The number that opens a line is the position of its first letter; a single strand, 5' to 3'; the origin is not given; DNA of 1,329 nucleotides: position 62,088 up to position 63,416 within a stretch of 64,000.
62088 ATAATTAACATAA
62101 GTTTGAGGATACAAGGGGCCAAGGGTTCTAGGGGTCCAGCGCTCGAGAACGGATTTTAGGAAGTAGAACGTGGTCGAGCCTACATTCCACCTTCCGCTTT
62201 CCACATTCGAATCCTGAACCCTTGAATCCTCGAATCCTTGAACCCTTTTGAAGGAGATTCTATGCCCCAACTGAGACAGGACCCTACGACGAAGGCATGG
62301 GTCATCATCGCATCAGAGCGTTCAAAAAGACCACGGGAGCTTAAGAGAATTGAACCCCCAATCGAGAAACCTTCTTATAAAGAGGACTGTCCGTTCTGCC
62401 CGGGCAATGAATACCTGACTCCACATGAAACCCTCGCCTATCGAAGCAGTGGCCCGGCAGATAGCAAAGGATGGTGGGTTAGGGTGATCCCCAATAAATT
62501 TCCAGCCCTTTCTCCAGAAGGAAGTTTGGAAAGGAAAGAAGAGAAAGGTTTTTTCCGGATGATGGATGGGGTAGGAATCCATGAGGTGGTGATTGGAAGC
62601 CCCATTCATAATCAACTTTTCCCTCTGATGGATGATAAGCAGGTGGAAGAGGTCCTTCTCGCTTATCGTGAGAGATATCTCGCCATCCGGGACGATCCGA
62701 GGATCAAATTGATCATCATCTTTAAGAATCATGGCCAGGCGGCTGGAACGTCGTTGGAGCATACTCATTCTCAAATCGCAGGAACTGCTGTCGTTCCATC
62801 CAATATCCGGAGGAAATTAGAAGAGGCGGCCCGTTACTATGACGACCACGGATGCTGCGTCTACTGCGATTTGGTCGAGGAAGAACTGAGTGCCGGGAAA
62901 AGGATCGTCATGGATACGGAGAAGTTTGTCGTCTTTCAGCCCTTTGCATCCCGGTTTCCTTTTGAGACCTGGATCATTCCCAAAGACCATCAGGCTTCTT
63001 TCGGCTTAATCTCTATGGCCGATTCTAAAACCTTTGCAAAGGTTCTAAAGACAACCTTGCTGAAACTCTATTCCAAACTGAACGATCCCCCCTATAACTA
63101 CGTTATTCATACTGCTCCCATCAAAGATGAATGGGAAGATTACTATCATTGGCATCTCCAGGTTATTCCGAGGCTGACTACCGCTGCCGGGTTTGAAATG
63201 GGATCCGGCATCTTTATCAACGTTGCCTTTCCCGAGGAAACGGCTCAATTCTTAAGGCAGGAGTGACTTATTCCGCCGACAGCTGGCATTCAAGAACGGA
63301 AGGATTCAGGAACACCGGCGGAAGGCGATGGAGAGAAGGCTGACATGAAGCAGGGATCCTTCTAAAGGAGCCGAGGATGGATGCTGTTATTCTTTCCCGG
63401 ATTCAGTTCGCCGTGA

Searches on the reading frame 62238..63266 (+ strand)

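Call 67: search_protein_families(library=pfam, proteins=[window:62238-63266:+], max_evalue=1e-8)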
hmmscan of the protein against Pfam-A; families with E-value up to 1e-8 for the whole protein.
window:62238-63266:+ (342 aa): 2 families
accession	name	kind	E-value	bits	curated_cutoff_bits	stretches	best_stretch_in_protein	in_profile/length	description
PF01087.27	GalP_UDP_transf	-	2.5e-20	74.1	22.1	1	9-187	11-184/184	Galactose-1-phosphate uridyl transferase, N-terminal domain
PF02744.22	GalP_UDP_tr_C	-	1.4e-10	41.6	29.2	1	195-309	3-119/165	Galactose-1-phosphate uridyl transferase, C-terminal domain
